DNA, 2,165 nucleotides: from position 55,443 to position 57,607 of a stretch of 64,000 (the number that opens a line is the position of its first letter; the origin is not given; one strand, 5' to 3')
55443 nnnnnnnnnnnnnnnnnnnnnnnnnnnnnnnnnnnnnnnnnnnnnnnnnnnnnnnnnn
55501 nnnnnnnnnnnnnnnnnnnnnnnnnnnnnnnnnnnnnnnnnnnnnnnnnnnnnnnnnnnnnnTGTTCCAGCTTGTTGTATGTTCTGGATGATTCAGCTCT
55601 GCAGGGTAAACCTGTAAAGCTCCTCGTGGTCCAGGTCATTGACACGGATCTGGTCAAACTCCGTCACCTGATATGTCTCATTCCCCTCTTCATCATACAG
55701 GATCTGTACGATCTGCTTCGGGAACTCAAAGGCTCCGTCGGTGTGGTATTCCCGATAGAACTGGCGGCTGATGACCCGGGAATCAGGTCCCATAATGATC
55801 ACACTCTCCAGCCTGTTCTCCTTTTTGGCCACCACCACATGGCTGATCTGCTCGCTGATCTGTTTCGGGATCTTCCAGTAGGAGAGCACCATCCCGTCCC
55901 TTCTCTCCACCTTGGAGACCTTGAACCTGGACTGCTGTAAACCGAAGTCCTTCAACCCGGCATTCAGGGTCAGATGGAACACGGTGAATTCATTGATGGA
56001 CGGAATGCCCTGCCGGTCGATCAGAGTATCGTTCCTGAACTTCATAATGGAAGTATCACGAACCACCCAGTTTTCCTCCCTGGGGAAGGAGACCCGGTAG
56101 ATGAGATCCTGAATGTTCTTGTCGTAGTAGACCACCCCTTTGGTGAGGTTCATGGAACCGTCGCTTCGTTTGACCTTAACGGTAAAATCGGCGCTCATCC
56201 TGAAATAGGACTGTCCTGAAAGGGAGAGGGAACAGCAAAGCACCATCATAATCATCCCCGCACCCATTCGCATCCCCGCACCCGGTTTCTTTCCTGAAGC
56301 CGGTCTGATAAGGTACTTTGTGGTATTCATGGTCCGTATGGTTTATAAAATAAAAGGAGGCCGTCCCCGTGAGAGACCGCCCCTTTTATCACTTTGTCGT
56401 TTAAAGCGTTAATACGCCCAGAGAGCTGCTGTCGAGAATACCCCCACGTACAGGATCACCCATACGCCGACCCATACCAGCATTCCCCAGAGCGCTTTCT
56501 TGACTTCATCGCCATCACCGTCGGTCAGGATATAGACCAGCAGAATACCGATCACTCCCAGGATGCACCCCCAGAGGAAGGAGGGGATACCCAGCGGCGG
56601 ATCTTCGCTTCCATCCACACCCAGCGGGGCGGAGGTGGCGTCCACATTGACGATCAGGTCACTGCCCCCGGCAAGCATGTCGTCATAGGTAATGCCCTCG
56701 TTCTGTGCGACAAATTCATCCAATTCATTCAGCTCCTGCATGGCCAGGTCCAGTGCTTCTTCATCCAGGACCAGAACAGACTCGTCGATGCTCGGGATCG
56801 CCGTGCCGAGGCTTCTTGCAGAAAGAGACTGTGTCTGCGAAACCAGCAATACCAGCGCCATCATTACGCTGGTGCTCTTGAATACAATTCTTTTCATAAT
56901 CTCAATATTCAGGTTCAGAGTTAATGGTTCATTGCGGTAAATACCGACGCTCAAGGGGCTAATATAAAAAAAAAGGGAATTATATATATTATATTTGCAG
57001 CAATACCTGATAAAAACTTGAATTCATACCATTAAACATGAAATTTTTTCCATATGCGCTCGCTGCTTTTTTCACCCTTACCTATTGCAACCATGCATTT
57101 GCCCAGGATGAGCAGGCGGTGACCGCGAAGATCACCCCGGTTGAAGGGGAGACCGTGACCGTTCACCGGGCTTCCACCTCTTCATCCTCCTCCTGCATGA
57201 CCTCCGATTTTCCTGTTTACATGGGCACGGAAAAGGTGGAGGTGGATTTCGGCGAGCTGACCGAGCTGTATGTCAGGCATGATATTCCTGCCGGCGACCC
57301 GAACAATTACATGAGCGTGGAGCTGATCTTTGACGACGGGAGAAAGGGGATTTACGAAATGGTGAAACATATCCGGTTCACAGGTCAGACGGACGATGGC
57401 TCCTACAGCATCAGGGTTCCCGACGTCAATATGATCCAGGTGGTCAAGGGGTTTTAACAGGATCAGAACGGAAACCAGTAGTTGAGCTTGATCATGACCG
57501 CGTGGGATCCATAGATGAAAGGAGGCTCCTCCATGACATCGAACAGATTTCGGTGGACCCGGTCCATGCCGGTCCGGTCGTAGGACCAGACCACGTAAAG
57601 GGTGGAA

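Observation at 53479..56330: Uncharacterised four-gene envelope operon: secreted protein, exported YidD-like protein with an HSHSHSH tract, and two paralogous TPR/PGxGQxY membrane proteins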

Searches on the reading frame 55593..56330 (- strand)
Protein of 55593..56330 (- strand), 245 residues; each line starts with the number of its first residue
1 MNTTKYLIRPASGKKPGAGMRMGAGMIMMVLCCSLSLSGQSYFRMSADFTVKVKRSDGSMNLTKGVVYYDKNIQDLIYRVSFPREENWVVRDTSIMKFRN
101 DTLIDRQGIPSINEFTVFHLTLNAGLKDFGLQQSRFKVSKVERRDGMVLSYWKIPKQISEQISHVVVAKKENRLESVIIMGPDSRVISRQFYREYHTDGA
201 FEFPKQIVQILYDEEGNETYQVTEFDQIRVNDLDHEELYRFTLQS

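Call 3: search_protein_families(library=pfam, proteins=[window:55593-56330:-], max_evalue=1)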
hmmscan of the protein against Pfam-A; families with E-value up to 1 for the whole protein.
window:55593-56330:- (245 aa): 0 families

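Call 4: search_protein_families(library=ncbifam, proteins=[window:55593-56330:-], max_evalue=1)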
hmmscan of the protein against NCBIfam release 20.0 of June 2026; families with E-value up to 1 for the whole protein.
window:55593-56330:- (245 aa): 0 families

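Call 17: find_related_loci(query=A2, collection=genome_contigs, flank=5000)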
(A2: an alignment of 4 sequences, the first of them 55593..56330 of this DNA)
Query A2 (245 aa) in genome_contigs; peptide patterns used: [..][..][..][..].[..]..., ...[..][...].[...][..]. (x = any residue, [..] = any of these).
73 stretches matched a pattern; 23 encode a relative of the query (tblastn E <= 1e-3); 23 distinct loci.
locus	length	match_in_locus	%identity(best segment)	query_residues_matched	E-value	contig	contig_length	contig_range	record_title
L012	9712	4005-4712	82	6-241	2e-135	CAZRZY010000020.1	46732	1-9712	MAG TPA_asm: uncultured Bacteroides sp. isolate SRP141376_co3_418 genome assembly, contig: NODE_1861_length_46732_cov_5.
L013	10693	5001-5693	64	19-245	5e-100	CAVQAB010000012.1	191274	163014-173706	MAG: uncultured Bacteroidales bacterium isolate MFD03551.bin.2.26 genome assembly, contig: contig_32281, whole genome sh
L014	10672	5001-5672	59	5-240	2e-94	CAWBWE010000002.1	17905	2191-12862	MAG: uncultured Bacteroidales bacterium isolate MFD03551.bin.2.12 genome assembly, contig: contig_103467, whole genome s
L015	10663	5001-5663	62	21-241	4e-94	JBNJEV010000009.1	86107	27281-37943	MAG: Bacteroidota bacterium isolate Y23_0dBSd1.bin.109 NODE_65_length_86107_cov_18.608781, whole genome shotgun sequence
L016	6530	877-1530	56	26-243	2e-85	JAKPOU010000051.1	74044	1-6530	MAG: Bacteroidota bacterium isolate JPNA_maxbin.084 k141_389345, whole genome shotgun sequence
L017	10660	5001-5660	56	28-243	9e-85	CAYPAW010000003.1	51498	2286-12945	MAG TPA_asm: uncultured Mariniphaga sp. isolate SRP067234_co1_242 genome assembly, contig: k99_72054, whole genome shotg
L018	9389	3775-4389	60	39-243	6e-85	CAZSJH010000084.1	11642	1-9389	MAG TPA_asm: uncultured Rikenellaceae bacterium isolate SRP214966_co2_65 genome assembly, contig: NODE_9480_length_11642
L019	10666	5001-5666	55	21-243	6e-84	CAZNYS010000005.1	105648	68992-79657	MAG TPA_asm: uncultured Rikenellaceae bacterium isolate binchicken_co228_25 genome assembly, contig: NODE_112_length_105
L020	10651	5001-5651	55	26-243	6e-84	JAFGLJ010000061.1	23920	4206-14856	MAG: Bacteroidales bacterium isolate Zod_Metabat.397 k87_10217096, whole genome shotgun sequence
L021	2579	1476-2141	55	21-243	6e-86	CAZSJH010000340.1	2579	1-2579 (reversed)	MAG TPA_asm: uncultured Rikenellaceae bacterium isolate SRP214966_co2_65 genome assembly, contig: NODE_97651_length_2579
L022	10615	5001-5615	58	39-243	6e-84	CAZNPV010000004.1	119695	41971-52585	MAG TPA_asm: uncultured Mariniphaga sp. isolate binchicken_co116_438 genome assembly, contig: NODE_59_length_119695_cov_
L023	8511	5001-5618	56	39-244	2e-83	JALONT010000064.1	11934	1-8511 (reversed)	MAG: Bacteroidales bacterium isolate Prado084 scaffold_4273, whole genome shotgun sequence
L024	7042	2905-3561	55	27-243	3e-83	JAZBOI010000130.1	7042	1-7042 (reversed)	MAG: Bacteroidales bacterium isolate bin.693 k117_2143443, whole genome shotgun sequence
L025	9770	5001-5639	59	26-240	6e-83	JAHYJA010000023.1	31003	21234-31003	MAG: Bacteroidales bacterium isolate KA10 NODE_772_length_31003_cov_5.365429, whole genome shotgun sequence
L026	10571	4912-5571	55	26-243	9e-83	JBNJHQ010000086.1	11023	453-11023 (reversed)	MAG: Bacteroidota bacterium isolate Y22_0dBSd3.bin.43 NODE_5650_length_11023_cov_8.740297, whole genome shotgun sequence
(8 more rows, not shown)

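Call 27: search_solved_structures(query=A3, max_evalue=10)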
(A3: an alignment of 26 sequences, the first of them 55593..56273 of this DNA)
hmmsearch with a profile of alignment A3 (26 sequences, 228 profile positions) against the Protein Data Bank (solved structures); distinct sequences matched with E-value up to 10: 0.

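Call 35: predict_structure(alignment_id=A3)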
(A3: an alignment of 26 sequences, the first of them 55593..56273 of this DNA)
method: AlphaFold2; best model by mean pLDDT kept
length: 226 residues; sequences in the alignment: 26
mean_pLDDT: 80.0   pTM: 0.75
mean pLDDT of the five models: 80.0, 78.0, 77.7, 76.7, 73.5
residues with pLDDT >= 90: 73; 70-90: 104; 50-70: 32; < 50: 17
segments of 3 or more residues with pLDDT < 50: 16-20, 91-93, 103-107
pLDDT, mean of each block of 10 residues (from residue 1): 71 55 82 92 93 83 93 79 80 51 47 68 92 79 85 86 88 88 86 88 92 86 75
secondary structure, 60 per line:
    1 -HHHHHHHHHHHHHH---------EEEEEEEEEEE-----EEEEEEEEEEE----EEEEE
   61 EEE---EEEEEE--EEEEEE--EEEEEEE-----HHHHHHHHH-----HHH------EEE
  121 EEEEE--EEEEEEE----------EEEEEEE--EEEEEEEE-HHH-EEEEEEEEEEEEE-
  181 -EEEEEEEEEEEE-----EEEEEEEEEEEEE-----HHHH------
elements in order: H2-15 E25-35 E41-51 E56-63 E67-72 E75-80 E83-89 H95-103 E118-125 E128-134 E145-151 E154-161 E167-179 E182-193 E199-211 H217-220

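Call 38: fold_search(model_id=the predicted structure, library=pdb)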
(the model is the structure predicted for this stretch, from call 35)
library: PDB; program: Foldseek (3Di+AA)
matches with E <= 10: 1314; with E <= 0.001: 77
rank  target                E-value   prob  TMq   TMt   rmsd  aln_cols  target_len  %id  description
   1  3buu_B                6.6e-10  1.00  0.59  0.60   4.4       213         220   12  Crystal structure of LolA superfamily protein NE2245 from Nitrosomonas europaea (released 2008-01-22)
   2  3buu_A                7.0e-10  1.00  0.60  0.61   4.6       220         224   11  Crystal structure of LolA superfamily protein NE2245 from Nitrosomonas europaea (released 2008-01-22)
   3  2w7q_A                1.4e-09  1.00  0.41  0.46   9.6       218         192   10  Structure of Pseudomonas aeruginosa LolA (released 2009-12-29)
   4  8v1k_A                4.0e-09  1.00  0.43  0.50   7.4       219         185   14  Crystal structure of outer membrane lipoprotein carrier protein (LolA) from Francisella tularensis (released 2023-11-29)
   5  9tp6_B                4.6e-09  1.00  0.60  0.57   7.4       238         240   10  Structure of LolA3 from Porphyromonas gingivalis (released 2026-02-18)
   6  4z48_A                8.7e-09  1.00  0.61  0.58   5.8       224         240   11  Crystal structure of a DUF1329 family protein (DESPIG_00262) from Desulfovibrio piger ATCC 29098 at 1.75 A resolution (released 2015-04-22)
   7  2w7q_B                1.3e-08  1.00  0.41  0.49   9.7       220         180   10  Structure of Pseudomonas aeruginosa LolA (released 2009-12-29)
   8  9tp6_A                2.4e-08  1.00  0.59  0.57   7.2       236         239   11  Structure of LolA3 from Porphyromonas gingivalis (released 2026-02-18)
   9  3bk5                  4.4e-08  1.00  0.62  0.60   7.4       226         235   11  Crystal structure of putative outer membrane lipoprotein-sorting protein domain from Vibrio parahaemolyticus (released 2008-02-05)
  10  8orn_A                1.3e-07  1.00  0.44  0.52   7.3       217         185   11  Crystal structure of Xanthomonas campestris pv. campestris LolA-LolB complex (released 2023-07-05)
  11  4ki3_A                1.4e-07  1.00  0.41  0.49   7.7       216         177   11  1.70 Angstrom resolution crystal structure of outer-membrane lipoprotein carrier protein (lolA) from Yersinia pestis C (released 2013-05-15)
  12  2zpc                  2.5e-07  1.00  0.43  0.50   7.8       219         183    9  Crystal structure of the R43L mutant of LolA in the closed form (released 2008-08-05)
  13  7z6w                  3.3e-07  1.00  0.42  0.48   6.3       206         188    9  Complex of E. coli LolA and lipoprotein (released 2022-09-07)
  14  4ki3_D                3.3e-07  1.00  0.42  0.50   7.7       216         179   11  1.70 Angstrom resolution crystal structure of outer-membrane lipoprotein carrier protein (lolA) from Yersinia pestis C (released 2013-05-15)
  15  9azz_C                4.0e-07  1.00  0.40  0.49   8.1       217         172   12  Crystal structure of outer membrane lipoprotein carrier protein (LolA) from Ehrlichia ruminantium (released 2024-03-20)
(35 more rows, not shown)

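Call 65: search_protein_families(library=padloc, proteins=[window:55593-56273:-], max_evalue=0.1)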
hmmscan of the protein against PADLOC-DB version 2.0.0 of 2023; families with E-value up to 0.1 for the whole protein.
window:55593-56273:- (226 aa): 1 family
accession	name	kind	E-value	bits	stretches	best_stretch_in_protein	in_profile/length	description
PDLC00248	LmuA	-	0.0049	14.1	1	71-160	260-348/359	DUF4297 domain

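Call 74: search_protein_representatives(alignment_id=A3)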
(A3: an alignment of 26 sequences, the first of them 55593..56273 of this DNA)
Query: 26 sequences, 228 profile positions. Proteins with E-value up to 0.001 (for the whole library): 645; up to 1e-10: 437; up to 1e-30: 155. The best 150 are listed.
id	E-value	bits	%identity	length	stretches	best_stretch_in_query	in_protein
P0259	1.9e-84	299.1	-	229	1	5-225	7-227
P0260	1.4e-75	270.1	-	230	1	3-226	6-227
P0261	2.0e-66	240.1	-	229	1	6-226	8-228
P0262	3.2e-66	239.4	-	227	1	8-226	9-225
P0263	4.6e-64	232.4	-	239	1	5-224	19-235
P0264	7.9e-64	231.6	-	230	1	4-225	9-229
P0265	1.3e-63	230.9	-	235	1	6-226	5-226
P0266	1.2e-62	227.8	-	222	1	7-226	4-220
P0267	1.2e-61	224.5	-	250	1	5-225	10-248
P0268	4.7e-61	222.5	-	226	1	5-226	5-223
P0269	3.4e-60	219.7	-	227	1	5-225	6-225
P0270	5.2e-60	219.1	-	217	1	14-223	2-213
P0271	7.6e-60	218.6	-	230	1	2-226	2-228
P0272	1.9e-59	217.3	-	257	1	4-225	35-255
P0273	1.9e-59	217.3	-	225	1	6-223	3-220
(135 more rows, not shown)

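Call 81: search_protein_families(library=pfam, proteins=[L017:1402-2106:+, L017:2090-2542:+, L017:2542-3396:+, L017:3338-4219:+], max_evalue=0.1)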
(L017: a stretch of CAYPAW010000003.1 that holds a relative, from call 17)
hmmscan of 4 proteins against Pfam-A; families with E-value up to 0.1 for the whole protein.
L017:1402-2106:+ (235 aa): 1 family
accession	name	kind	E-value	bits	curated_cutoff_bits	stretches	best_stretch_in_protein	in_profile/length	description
PF18507.7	WW_1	-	0.021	14.9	25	1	150-165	4-16/27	WW domain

L017:2090-2542:+ (151 aa): 1 family
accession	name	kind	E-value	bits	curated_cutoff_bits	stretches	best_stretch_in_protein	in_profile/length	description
PF01809.23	YidD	-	1.4e-18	66.8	27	1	72-132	6-66/67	Putative membrane protein insertion efficiency factor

L017:2542-3396:+ (285 aa): 0 families

L017:3338-4219:+ (294 aa): 6 families
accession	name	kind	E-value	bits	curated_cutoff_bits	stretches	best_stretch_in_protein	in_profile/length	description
PF14559.12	TPR_19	-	0.00095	19.9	25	1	38-97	4-60/68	Tetratricopeptide repeat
PF12895.13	ANAPC3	-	0.0016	19.1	27.2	1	77-158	4-78/82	Anaphase-promoting complex, cyclosome, subunit 3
PF25062.1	ARM_TT21_N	-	0.035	14.3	40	0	57-91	163-197/222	Tetratricopeptide repeat protein 21 N-terminal ARM repeat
PF18935.5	DUF5683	-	0.054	13.9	26.7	0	193-215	3-25/151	Family of unknown function (DUF5683)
PF00515.34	TPR_1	-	0.082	13.2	27.8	0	63-86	2-25/34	Tetratricopeptide repeat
PF07719.23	TPR_2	-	0.087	13.4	27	0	64-86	3-25/34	Tetratricopeptide repeat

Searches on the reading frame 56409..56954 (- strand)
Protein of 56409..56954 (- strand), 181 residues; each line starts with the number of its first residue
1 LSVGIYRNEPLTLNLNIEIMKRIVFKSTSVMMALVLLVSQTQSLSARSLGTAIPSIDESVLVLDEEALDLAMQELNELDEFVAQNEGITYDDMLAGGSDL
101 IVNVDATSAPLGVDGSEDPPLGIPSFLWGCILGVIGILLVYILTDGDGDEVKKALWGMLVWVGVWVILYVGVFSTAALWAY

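Call 3: search_protein_families(library=pfam, proteins=[window:56409-56954:-], max_evalue=1)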
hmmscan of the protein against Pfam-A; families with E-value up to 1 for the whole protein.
window:56409-56954:- (181 aa): 0 families

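Call 4: search_protein_families(library=ncbifam, proteins=[window:56409-56954:-], max_evalue=1)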
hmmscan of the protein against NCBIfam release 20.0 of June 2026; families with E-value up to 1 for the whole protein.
window:56409-56954:- (181 aa): 0 families

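Call 65: search_protein_families(library=padloc, proteins=[window:56409-56897:-], max_evalue=0.1)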
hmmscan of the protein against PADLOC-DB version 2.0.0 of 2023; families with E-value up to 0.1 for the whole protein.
window:56409-56897:- (162 aa): 0 families

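Call 69: find_homologous_proteins(query=A8, max_evalue=0.001)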
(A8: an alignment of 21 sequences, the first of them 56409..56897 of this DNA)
Query A8 (21 sequences) (162 aa, profile of the alignment): 641 proteins with E <= 0.001 among 8000 candidates; the best 120 are listed.
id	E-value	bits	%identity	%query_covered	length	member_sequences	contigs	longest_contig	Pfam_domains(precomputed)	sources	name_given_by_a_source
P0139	8.4e-72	258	70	99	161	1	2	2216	-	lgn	-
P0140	1.3e-69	251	96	100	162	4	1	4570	-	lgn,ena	-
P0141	2.5e-69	250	55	93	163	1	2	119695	-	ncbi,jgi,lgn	-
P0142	3.5e-69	250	70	99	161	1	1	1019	-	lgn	-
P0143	7.6e-69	249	73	99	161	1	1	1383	-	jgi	jgi:hypothetical protein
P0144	1.1e-68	248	54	86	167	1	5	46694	-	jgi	jgi:hypothetical protein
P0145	1.9e-68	247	69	99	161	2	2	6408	-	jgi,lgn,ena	jgi:hypothetical protein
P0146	2.7e-68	247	69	99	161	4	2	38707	-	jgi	-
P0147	3.1e-68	247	69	99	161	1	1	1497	-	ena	-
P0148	3.3e-68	247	66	99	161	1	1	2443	-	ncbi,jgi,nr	ncbi:MAG: hypothetical protein EHM46_02425 [Bacteroidetes bacterium]|nr:MAG: hypothetical protein EH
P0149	4.3e-68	246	54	93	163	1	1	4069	-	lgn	-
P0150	6.7e-68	246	71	99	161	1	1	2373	-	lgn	-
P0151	1.9e-67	244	66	99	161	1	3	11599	-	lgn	-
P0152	2.2e-67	244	52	93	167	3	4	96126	-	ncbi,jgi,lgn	jgi:hypothetical protein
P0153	2.3e-67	244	67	99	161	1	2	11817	-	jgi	jgi:hypothetical protein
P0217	9.5e-58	213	46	96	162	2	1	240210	-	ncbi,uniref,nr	ncbi:hypothetical protein [Maribellus maritimus]|uniref:hypothetical protein n=1 Tax=Maribellus mari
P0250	3.7e-54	201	48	87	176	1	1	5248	-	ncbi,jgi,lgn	-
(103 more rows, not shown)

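Call 70: find_encoding_contigs(protein=P0217, flank=6000, max_places=2)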
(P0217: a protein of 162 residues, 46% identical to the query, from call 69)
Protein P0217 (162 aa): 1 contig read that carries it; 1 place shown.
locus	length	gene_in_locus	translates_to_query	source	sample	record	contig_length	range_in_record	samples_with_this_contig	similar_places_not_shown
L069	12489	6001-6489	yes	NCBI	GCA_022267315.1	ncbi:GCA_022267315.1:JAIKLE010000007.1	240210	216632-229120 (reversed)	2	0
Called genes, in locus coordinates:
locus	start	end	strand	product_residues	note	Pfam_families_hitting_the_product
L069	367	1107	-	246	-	-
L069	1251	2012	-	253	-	PF13085:Fer2_3, PF13187:Fer4_9 (faint), PF13237:Fer4_10 (faint), PF12838:Fer4_7, PF13183:Fer4_8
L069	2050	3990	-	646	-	PF00890:FAD_binding_2, PF01266:DAO (weak), PF03486:HI0933_like (faint), PF07992:Pyr_redox_2 (faint), PF02910:Succ_DH_flav_C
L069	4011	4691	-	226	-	-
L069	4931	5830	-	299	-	PF02492:cobW, PF07683:CobW_C (weak)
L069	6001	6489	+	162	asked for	-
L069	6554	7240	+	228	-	-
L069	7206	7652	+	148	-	PF01809:YidD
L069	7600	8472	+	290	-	-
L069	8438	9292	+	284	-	PF00515:TPR_1 (faint), PF07719:TPR_2 (faint), PF13174:TPR_6 (faint)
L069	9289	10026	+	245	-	-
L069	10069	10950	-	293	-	PF02574:S-methyl_trans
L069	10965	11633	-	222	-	PF02607:B12-binding_2, PF02310:B12-binding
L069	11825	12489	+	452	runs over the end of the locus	PF02447:GntP_permease, PF03600:CitMHS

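Call 71: find_encoding_contigs(protein=P0250, flank=6000, max_places=2)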
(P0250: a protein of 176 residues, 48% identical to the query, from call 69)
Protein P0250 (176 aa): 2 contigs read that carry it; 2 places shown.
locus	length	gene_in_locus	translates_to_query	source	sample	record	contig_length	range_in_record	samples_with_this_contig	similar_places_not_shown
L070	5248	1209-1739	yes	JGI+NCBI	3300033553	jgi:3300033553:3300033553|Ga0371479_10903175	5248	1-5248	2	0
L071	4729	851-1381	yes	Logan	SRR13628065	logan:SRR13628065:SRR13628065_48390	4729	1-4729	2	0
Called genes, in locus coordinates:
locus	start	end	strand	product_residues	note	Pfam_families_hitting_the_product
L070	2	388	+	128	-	?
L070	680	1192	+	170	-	-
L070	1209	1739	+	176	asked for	-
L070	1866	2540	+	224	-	-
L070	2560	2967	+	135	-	PF01809:YidD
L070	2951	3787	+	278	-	-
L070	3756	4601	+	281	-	PF21033:RMD1-3 (faint), PF07719:TPR_2 (faint), PF13174:TPR_6 (faint)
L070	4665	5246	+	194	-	?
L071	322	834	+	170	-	-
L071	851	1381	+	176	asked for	-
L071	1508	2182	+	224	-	-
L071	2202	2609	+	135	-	PF01809:YidD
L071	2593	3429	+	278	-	-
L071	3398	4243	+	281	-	PF21033:RMD1-3 (faint), PF07719:TPR_2 (faint), PF13174:TPR_6 (faint)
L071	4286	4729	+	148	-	?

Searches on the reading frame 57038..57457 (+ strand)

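Call 3: search_protein_families(library=pfam, proteins=[window:57038-57457:+], max_evalue=1)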
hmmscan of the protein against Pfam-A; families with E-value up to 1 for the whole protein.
window:57038-57457:+ (139 aa): 0 families

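Call 4: search_protein_families(library=ncbifam, proteins=[window:57038-57457:+], max_evalue=1)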
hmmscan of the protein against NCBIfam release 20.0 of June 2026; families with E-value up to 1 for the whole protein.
window:57038-57457:+ (139 aa): 1 family
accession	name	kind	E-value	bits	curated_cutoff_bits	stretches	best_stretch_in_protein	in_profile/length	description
NF040942.2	hypo_ExtJ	equivalog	3.4e-05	24.2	52.5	1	5-47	6-45/77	selenite/tellurite reduction operon protein ExtJ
